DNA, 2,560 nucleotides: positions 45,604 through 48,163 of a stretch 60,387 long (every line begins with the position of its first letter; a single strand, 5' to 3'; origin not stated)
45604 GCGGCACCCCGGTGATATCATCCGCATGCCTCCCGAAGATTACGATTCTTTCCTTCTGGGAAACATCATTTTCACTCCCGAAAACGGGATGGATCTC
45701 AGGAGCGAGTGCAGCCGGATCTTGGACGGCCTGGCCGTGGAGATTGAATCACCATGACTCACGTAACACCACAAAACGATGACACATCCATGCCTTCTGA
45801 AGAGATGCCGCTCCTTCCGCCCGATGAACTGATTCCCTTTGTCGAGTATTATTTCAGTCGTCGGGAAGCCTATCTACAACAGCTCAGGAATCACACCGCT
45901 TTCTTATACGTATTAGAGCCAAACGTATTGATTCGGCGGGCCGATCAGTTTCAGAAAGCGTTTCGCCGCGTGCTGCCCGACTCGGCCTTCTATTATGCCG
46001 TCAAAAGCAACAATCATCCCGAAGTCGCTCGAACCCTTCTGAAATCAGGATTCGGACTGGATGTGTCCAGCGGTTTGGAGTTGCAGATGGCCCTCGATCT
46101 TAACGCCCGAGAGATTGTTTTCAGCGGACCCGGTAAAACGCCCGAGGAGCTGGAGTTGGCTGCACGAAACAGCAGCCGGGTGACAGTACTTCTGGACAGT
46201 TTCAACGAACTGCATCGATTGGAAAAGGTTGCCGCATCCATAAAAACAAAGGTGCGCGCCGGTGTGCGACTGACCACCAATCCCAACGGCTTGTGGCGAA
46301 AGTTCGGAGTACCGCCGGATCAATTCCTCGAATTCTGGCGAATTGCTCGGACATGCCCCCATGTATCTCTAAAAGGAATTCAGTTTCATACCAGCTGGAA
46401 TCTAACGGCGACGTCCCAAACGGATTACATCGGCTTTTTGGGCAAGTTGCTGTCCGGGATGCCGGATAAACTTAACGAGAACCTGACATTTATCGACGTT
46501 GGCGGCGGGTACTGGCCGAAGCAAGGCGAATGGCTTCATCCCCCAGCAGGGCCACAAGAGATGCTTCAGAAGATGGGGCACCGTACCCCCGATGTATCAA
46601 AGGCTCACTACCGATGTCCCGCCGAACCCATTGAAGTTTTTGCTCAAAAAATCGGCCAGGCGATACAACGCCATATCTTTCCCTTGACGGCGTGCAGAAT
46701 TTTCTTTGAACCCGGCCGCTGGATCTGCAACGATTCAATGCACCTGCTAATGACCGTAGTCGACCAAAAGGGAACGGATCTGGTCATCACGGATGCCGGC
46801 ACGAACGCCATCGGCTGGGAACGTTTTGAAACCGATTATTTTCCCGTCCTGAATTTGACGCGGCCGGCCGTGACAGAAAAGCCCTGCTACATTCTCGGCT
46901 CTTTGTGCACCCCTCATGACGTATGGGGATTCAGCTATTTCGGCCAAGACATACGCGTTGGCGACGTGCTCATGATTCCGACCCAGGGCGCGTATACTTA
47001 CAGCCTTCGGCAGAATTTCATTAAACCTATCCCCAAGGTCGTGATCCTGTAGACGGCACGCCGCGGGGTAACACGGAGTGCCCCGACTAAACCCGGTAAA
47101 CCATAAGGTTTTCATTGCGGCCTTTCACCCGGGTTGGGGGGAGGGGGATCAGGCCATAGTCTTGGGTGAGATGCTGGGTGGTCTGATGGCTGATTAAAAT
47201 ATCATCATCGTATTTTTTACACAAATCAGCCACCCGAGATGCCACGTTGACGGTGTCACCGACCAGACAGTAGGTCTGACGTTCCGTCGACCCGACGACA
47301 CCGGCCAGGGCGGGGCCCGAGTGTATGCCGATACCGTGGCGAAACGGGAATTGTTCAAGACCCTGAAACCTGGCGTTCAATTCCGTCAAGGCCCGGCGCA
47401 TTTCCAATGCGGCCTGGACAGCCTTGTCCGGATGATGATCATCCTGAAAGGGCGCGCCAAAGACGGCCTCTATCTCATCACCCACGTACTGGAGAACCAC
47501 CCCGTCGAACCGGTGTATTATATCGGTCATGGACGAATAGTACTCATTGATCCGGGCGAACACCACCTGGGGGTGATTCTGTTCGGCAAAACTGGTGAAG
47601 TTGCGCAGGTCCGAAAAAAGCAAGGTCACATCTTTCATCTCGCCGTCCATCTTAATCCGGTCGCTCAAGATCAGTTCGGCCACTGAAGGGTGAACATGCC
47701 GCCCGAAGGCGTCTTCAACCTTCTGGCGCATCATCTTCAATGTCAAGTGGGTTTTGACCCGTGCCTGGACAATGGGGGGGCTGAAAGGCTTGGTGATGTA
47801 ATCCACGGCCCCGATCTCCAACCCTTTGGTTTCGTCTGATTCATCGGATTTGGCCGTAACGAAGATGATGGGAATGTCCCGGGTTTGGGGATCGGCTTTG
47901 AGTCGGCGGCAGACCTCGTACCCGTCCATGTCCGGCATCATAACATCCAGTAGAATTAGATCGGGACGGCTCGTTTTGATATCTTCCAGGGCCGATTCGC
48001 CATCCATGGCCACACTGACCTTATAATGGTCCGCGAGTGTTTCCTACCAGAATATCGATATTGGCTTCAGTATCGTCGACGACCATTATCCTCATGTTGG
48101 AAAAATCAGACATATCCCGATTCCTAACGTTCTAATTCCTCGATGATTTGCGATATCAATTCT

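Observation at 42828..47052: Sigma-54-controlled four-gene cassette pairing a pyruvoyl-type and a PLP-type decarboxylase with an ATP-grasp ligase and a FemAB/CelD-like transferase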

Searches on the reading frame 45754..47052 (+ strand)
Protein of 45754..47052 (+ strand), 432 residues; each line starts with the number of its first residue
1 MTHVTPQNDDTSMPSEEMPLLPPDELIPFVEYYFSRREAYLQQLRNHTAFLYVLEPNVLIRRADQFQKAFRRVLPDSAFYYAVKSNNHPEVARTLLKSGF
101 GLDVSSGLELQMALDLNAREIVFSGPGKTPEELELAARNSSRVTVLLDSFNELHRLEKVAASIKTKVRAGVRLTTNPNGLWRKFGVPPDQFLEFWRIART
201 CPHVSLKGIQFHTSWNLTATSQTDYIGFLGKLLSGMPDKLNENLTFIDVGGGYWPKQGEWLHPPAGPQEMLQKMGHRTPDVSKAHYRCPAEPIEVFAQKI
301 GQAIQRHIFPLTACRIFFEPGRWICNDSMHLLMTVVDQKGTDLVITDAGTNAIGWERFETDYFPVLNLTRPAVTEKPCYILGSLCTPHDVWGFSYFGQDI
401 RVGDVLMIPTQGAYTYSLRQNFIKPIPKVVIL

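Call 3: search_protein_families(library=pfam, proteins=[window:45754-47052:+], max_evalue=0.01)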
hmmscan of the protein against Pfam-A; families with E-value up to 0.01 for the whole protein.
window:45754-47052:+ (432 aa): 3 families
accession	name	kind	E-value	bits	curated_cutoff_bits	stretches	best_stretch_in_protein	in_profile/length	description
PF02784.22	Orn_Arg_deC_N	-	5.3e-27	95.2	23.4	1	67-324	8-245/247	Pyridoxal-dependent decarboxylase, pyridoxal binding domain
PF01168.26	Ala_racemase_N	-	1.2e-08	35.4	24.1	1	71-214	14-157/220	Alanine racemase, N-terminal domain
PF00278.28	Orn_DAP_Arg_deC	-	7.4e-07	29.8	23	1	324-412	3-95/95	Pyridoxal-dependent decarboxylase, C-terminal sheet domain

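Call 4: search_protein_families(library=ncbifam, proteins=[window:45754-47052:+], max_evalue=0.01)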
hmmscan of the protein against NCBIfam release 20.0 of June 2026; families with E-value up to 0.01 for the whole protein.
window:45754-47052:+ (432 aa): 8 families
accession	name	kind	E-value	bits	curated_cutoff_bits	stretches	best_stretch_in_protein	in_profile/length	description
TIGR01048.1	lysA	equivalog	4.7e-38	130.8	297.9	2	43-252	19-237/417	diaminopimelate decarboxylase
NF041039.1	FslC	exception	3.7e-27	95.2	500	2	48-253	27-241/418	rhizoferrin biosystnesis N-citrylornithine decarboxylase FslC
NF006515.0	PRK08961.1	equivalog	3.8e-24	84.7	802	2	32-253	487-706/861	bifunctional aspartate kinase/diaminopimelate decarboxylase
TIGR03099.1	dCO2ase_PEP1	hypoth_equivalog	4.3e-23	82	478.45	2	50-186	26-157/398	pyridoxal-dependent decarboxylase, exosortase A system-associated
NF052544.1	OrLyDeCDokD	equivalog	1.1e-11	44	700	1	47-252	40-255/461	ornithine/lysine decarboxylase DokD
TIGR01273.1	speA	equivalog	1.7e-05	23.5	624.1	1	58-252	66-284/624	arginine decarboxylase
NF003763.0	PRK05354.1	equivalog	4.8e-05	22.1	369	1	60-252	75-292/636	biosynthetic arginine decarboxylase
TIGR01047.1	nspC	equivalog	4.9e-05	22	409.05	0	313-417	226-343/380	carboxynorspermidine decarboxylase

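Call 23: search_solved_structures(query=window:45754-47049:+, max_evalue=0.001, show_alignments=1)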
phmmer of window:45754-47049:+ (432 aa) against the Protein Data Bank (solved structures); distinct sequences matched with E-value up to 0.001: 46.
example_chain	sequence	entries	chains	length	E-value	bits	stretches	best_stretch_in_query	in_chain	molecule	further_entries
7kh2_A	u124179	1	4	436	6e-21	78.1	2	45-253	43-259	N-citrylornithine decarboxylase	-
5gjm_A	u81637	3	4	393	9.9e-20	74.1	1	63-257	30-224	Lysine/ornithine decarboxylase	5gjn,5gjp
5gjo_A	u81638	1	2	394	1.5e-19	73.5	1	63-253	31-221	Lysine/ornithine decarboxylase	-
3n2b_A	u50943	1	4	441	9.1e-19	70.9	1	51-261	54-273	Diaminopimelate decarboxylase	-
2p3e_A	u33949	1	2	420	2.3e-18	69.5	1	49-259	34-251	Diaminopimelate decarboxylase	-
2plj_A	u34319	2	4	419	6.1e-17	64.9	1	65-253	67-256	lysine/ornithine decarboxylase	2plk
1twi_A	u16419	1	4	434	1.6e-16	63.5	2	51-176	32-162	Diaminopimelate decarboxylase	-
1tuf_A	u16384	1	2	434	1.6e-16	63.5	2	51-176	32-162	Diaminopimelate decarboxylase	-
6knh_A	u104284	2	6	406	2.1e-16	63.1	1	74-253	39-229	Probable diaminopimelate decarboxylase protein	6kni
2yxx_A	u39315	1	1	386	4.6e-16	62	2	52-231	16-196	Diaminopimelate decarboxylase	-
3vab_A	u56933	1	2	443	4.7e-16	61.9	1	59-420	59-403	Diaminopimelate decarboxylase 1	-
6knk_A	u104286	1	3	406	1.4e-15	60.4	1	74-253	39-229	Probable diaminopimelate decarboxylase protein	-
4xg1_A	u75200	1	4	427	1.6e-15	60.1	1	78-259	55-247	Diaminopimelate decarboxylase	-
2j66_A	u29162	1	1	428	1.1e-14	57.4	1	68-178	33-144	BTRK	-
7ru7_A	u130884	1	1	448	1.3e-14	57.2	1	68-178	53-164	L-glutamyl-[BtrI acyl-carrier protein] decarboxylase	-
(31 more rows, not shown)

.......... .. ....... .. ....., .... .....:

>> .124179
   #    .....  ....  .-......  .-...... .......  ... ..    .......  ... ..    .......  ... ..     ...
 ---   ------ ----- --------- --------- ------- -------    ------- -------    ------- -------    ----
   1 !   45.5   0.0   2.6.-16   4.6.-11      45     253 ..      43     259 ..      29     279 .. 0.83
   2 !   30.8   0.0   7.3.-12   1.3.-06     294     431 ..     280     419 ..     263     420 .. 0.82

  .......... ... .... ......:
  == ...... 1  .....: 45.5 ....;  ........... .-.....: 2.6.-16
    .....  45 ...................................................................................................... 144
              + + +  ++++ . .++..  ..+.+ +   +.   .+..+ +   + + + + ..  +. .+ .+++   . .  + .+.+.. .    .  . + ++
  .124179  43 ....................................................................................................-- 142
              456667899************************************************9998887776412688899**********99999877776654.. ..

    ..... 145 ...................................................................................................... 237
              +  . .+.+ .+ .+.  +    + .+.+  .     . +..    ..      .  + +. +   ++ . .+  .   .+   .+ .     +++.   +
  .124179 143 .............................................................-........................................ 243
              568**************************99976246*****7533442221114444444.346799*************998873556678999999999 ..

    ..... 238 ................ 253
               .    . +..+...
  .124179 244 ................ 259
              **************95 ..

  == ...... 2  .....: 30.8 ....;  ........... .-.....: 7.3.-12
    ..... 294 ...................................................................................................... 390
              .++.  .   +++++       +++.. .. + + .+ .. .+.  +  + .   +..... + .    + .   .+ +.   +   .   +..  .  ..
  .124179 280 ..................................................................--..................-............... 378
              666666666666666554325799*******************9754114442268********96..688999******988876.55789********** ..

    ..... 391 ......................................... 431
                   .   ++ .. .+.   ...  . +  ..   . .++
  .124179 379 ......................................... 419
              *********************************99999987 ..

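Call 62: search_solved_structures(query=A3, max_evalue=1e-10, show_alignments=4)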
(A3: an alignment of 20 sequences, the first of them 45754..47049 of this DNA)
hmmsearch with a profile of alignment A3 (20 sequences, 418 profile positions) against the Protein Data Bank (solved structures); distinct sequences matched with E-value up to 1e-10: 46.
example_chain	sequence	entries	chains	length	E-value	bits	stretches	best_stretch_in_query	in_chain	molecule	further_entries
7kh2_A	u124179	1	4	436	1.7e-36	129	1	23-239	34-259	N-citrylornithine decarboxylase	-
2j66_A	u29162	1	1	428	9e-34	120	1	29-239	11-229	BTRK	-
7ru7_A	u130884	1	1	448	9e-34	120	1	28-239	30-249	L-glutamyl-[BtrI acyl-carrier protein] decarboxylase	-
6knh_A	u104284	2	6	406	1.1e-33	119.8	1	36-239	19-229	Probable diaminopimelate decarboxylase protein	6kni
2p3e_A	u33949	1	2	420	7.3e-33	117.1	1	29-239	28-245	Diaminopimelate decarboxylase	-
6knk_A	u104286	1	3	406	1.4e-32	116.2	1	36-239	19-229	Probable diaminopimelate decarboxylase protein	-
2yxx_A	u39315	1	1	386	9.8e-30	106.8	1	29-239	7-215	Diaminopimelate decarboxylase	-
1twi_A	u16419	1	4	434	1.7e-29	105.9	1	25-238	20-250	Diaminopimelate decarboxylase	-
1tuf_A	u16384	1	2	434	1.8e-29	105.9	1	25-238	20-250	Diaminopimelate decarboxylase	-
3c5q_A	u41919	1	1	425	9.4e-27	96.9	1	25-238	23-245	Diaminopimelate decarboxylase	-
2qgh_A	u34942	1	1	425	9.7e-27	96.9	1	25-238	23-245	Diaminopimelate decarboxylase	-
2plj_A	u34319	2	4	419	3.1e-25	92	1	29-239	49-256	lysine/ornithine decarboxylase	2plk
3n2b_A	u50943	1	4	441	5.2e-25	91.2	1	28-238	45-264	Diaminopimelate decarboxylase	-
4xg1_A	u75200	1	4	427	1.2e-23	86.6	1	28-239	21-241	Diaminopimelate decarboxylase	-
3vab_A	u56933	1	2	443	6.1e-23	84.4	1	28-239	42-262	Diaminopimelate decarboxylase 1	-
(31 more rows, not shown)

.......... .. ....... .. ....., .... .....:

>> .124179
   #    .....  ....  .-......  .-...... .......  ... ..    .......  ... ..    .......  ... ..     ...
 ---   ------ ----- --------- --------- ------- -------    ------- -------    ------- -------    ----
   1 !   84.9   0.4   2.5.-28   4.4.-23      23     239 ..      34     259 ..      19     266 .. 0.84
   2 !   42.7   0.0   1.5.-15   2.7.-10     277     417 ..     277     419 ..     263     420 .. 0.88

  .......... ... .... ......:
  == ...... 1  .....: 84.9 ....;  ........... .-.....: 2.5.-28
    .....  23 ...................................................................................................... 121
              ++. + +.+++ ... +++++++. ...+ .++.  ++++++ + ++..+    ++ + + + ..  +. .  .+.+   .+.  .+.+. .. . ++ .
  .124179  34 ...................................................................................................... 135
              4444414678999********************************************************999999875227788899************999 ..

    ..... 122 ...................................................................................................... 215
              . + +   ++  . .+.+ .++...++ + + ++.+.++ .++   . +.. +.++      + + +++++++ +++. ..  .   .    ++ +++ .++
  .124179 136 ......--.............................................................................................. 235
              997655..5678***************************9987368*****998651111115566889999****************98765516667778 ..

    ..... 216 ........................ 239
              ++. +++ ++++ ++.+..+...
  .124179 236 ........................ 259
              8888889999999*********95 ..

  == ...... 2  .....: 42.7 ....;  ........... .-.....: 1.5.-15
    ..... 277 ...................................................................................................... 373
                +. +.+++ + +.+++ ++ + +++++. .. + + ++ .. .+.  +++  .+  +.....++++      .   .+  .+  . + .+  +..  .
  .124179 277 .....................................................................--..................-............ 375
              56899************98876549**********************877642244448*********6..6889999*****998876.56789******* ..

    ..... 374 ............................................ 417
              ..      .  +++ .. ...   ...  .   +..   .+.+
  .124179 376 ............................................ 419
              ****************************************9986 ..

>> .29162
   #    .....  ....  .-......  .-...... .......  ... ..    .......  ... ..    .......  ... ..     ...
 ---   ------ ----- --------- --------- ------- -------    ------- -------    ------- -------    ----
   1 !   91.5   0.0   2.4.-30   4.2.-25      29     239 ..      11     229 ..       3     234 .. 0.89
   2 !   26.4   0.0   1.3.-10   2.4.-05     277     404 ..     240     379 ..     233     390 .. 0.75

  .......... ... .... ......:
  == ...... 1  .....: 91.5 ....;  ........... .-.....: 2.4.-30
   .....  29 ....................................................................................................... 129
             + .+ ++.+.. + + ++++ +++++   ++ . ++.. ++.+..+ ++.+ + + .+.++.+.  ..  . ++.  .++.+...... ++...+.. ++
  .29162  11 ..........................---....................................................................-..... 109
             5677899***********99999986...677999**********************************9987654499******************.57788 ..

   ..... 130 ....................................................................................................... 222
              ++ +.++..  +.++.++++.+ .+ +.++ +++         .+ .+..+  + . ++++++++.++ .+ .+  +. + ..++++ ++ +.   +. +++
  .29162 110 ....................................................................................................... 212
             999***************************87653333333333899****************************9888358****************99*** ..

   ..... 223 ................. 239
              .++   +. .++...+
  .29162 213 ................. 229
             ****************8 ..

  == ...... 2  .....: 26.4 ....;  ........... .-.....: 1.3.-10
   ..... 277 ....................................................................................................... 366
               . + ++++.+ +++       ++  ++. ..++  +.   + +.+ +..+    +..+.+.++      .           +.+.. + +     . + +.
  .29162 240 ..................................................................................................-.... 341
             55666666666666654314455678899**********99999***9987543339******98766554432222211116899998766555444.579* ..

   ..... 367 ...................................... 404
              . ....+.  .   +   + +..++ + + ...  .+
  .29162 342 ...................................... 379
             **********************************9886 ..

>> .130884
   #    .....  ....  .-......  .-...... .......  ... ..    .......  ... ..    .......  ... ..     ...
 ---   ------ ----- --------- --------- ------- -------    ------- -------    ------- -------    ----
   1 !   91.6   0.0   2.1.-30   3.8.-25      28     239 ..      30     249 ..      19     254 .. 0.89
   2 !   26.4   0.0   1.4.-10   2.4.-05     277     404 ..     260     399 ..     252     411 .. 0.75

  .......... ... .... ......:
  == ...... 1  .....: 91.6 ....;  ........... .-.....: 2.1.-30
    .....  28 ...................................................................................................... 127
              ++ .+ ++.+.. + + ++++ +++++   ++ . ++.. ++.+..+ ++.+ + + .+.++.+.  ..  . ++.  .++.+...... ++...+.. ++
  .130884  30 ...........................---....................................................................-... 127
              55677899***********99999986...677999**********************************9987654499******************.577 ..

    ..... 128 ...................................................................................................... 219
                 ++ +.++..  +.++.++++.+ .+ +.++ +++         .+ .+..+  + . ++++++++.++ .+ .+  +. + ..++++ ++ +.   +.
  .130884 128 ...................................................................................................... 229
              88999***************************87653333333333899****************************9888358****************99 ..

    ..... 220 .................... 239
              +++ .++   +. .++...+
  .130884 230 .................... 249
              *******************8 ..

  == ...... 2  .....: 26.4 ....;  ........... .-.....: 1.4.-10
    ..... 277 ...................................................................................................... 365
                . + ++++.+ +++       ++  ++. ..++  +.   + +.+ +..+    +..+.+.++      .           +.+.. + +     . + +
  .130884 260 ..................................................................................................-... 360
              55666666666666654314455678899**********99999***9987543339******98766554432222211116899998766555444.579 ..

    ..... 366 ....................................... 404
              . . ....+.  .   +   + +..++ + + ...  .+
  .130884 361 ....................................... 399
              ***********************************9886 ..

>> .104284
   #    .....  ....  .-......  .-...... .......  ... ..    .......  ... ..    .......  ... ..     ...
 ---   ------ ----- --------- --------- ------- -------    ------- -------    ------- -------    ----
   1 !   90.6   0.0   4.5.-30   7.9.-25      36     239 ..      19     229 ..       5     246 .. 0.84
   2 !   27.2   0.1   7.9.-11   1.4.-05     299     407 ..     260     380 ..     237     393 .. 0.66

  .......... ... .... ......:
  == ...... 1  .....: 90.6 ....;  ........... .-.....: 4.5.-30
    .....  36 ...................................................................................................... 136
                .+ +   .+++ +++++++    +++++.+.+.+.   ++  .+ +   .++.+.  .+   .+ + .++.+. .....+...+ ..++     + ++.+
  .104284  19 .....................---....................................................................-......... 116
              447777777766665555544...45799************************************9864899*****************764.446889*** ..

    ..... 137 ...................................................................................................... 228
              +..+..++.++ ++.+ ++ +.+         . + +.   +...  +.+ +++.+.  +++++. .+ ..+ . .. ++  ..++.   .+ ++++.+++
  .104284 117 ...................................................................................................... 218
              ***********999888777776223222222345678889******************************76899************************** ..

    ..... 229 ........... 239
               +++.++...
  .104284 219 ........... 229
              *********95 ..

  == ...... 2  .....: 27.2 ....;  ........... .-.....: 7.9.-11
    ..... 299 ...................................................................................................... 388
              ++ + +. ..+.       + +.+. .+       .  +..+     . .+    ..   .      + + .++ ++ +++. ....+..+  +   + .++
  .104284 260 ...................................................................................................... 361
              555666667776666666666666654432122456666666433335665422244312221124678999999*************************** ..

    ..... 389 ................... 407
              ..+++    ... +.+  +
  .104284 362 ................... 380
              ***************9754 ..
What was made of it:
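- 45754..47052 (+): Alanine-racemase-fold PLP decarboxylase (432 aa; alternative start at 45790), a core gene. Against PDB, the family profile scores FigC/FslC 129 bits, BtrK 120, SbnH 120 and the best DAP decarboxylase 117 (call 62).
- On Clade-2 'conjugate' alanine-racemase-fold decarboxylases (FigC, SbnH, AcsE, MccE, BtrK): The CTP(H)D loop is shared (call 62).
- Closest known: FigA/FigC. Same: The two share the His three residues after the catalytic Cys (calls 23, 62).
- Closest known: BtrI/BtrJ/BtrK/BtrH module of butirosin biosynthesis. Same: BtrK is the second-best solved relative and has the same CTP.D loop (call 62).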

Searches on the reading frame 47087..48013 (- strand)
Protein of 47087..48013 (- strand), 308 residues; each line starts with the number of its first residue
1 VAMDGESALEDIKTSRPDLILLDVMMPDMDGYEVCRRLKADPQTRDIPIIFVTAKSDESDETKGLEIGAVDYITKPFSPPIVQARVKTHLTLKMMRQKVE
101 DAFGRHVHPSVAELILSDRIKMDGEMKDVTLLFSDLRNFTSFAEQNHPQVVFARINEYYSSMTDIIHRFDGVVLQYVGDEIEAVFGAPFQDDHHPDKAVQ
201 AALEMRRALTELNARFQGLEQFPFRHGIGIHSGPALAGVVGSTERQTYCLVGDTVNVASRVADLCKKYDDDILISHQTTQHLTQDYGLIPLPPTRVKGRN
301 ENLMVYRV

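Call 3: search_protein_families(library=pfam, proteins=[window:47087-48013:-], max_evalue=0.01)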
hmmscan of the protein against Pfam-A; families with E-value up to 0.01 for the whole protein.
window:47087-48013:- (308 aa): 3 families
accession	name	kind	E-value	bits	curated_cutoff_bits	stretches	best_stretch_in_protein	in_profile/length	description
PF00211.25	Guanylate_cyc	-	1.9e-28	99.8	21.9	1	125-303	5-177/183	Adenylate and Guanylate cyclase catalytic domain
PF00072.30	Response_reg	-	3.3e-24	85.6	30.2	1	2-86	28-110/111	Response regulator receiver domain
PF23198.2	PDE8A_N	-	0.0064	16.9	29.6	1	2-64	40-103/147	PDE8A-like, N-terminal domain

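Call 4: search_protein_families(library=ncbifam, proteins=[window:47087-48013:-], max_evalue=0.01)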
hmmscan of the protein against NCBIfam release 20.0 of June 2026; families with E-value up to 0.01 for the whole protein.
window:47087-48013:- (308 aa): 99 families (the best 25 are shown)
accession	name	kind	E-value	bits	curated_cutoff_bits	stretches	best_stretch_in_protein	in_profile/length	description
NF007135.0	PRK09581.1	equivalog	3.3e-33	115.2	474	1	2-102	32-132/457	PleD family two-component system response regulator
TIGR02154.1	PhoB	equivalog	3.4e-30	105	296.2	1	2-93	32-123/226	phosphate regulon transcriptional regulator PhoB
NF045944.1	ResRegRpaBCyano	equivalog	9.7e-29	100.4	330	1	2-129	27-145/229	response regulator transcription factor RpaB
NF008296.0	PRK11083.1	equivalog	4.2e-28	98.3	273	1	4-95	35-123/228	two-component system response regulator CreB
NF040534.1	resp_reg_YycF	equivalog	4.7e-27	94.7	340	1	2-113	30-137/231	response regulator YycF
NF040689.1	MtrAB_MtrA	equivalog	8.6e-27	93.9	300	1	2-94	28-117/219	MtrAB system response regulator MtrA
NF053854.1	RespRegPhoBBctds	equivalog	2.6e-26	92.4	270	1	2-101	28-126/225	two-component system response regulator PhoB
NF007982.1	PRK10710.1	equivalog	7.6e-26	91.1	380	1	3-99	38-131/235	envelope stress response regulator BaeR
NF033120.0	vanR_FM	exception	3.2e-24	85.9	460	1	2-96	33-124/231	vancomycin resistance response regulator transcription factor, VanR-F/VanR-M family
NF041733.1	resp_reg_CseB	equivalog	1e-23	83.9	350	1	2-154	30-181/228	two-component system response regulator CseB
NF033117.2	vanR_ACDEGLN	exception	1.8e-23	83.3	350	1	3-99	29-122/226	VanR-ABDEGLN family response regulator transcription factor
NF007546.0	PRK10161.1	equivalog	6e-22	78.3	471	1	2-101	32-133/229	phosphate response regulator transcription factor PhoB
NF007005.1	PRK09468.1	equivalog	2.9e-21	76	331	1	15-93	46-122/237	osmolarity response regulator transcription factor OmpR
NF041209.1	resp_regPieR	equivalog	2.5e-20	73.1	450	1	4-89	32-114/231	two component system response regulator PieR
NF041880.1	EPS_EpsF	equivalog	3.7e-19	68.6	900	1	2-100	25-124/492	response regulator EpsF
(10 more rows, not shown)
